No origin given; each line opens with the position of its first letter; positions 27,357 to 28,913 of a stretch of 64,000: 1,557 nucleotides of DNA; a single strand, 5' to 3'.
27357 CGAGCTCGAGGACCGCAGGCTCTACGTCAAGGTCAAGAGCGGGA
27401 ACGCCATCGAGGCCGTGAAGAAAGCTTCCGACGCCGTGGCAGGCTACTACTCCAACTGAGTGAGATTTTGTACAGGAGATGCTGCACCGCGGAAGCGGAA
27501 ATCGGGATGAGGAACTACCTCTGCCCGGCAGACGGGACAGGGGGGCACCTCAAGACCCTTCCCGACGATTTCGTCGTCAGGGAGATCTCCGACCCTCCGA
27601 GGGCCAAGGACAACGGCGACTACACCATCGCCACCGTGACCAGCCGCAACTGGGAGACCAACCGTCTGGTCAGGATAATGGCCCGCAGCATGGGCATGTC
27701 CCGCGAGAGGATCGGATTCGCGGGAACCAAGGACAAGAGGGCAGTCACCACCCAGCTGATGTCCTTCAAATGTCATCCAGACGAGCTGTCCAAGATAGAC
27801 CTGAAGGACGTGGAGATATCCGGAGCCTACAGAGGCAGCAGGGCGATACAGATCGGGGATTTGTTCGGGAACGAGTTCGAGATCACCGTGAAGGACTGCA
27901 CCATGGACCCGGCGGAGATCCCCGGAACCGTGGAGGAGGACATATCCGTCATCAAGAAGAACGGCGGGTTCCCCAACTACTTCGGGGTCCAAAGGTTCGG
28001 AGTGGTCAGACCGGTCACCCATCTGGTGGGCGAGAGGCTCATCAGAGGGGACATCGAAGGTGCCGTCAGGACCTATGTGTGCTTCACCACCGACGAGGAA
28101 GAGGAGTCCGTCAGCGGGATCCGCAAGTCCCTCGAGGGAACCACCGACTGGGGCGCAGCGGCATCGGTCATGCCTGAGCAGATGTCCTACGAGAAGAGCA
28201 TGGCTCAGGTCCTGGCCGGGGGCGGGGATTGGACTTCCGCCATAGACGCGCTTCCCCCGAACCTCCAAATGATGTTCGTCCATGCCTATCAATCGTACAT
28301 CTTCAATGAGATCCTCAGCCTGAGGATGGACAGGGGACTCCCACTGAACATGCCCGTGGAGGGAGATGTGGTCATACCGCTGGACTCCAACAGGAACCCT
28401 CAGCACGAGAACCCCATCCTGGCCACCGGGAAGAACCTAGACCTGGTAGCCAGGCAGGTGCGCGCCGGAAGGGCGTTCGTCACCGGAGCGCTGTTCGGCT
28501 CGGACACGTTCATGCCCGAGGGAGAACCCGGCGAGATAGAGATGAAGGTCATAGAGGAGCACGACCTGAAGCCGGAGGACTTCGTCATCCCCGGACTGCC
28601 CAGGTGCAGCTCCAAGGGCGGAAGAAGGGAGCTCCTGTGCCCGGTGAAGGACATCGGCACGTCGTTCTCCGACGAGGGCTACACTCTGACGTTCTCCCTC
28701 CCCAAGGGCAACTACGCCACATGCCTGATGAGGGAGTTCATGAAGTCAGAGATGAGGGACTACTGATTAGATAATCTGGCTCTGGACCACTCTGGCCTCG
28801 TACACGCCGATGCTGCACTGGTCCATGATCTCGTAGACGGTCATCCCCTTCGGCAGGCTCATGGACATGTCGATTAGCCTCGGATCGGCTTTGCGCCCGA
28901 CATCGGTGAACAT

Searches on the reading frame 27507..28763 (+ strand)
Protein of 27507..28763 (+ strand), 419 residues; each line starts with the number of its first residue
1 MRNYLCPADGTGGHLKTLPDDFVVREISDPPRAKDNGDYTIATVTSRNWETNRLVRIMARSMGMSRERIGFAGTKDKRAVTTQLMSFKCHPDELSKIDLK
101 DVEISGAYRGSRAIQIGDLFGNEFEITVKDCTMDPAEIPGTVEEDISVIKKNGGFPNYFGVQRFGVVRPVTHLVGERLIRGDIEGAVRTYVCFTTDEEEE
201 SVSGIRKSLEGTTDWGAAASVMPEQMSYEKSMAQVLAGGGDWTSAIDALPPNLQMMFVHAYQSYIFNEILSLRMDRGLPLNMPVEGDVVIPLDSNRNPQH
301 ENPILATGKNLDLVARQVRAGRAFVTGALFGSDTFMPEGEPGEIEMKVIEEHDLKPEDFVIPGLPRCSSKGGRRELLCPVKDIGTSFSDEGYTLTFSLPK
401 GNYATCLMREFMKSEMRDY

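Call 80: list_cluster_members(proteins=[window:27507-28763:+, window:27214-27456:+, window:47344-48207:-, window:26655-27149:-, P0137, P0138, P0003, P0156])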
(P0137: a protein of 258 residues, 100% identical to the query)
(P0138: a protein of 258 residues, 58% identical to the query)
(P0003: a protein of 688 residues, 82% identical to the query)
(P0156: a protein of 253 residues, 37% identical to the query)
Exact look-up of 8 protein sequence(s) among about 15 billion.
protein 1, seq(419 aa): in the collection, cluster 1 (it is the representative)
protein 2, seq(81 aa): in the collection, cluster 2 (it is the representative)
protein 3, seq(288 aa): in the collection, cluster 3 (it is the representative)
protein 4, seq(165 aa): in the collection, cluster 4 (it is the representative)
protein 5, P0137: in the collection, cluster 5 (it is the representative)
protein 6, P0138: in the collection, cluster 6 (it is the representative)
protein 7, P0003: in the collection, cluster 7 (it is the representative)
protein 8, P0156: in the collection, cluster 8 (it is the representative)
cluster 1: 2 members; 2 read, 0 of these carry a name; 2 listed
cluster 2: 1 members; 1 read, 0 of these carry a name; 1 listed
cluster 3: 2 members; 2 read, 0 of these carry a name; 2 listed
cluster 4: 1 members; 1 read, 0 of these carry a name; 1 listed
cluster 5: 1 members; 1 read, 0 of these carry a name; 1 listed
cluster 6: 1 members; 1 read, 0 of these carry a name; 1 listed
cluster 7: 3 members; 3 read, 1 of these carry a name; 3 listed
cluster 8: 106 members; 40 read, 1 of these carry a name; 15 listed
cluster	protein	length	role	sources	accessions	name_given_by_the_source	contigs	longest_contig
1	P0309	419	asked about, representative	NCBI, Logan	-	-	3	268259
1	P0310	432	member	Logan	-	-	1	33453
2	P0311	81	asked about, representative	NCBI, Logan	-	-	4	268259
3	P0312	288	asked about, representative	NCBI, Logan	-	-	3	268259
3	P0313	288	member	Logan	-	-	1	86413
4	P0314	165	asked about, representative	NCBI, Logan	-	-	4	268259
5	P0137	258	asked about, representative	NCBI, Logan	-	-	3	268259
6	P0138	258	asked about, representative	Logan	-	-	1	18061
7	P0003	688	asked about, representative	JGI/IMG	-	hypothetical protein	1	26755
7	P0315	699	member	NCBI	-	-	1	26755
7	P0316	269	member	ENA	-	-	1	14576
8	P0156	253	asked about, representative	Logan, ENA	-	-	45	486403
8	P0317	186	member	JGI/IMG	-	hypothetical protein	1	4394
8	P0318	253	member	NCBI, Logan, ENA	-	-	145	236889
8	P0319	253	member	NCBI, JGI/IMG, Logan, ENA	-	-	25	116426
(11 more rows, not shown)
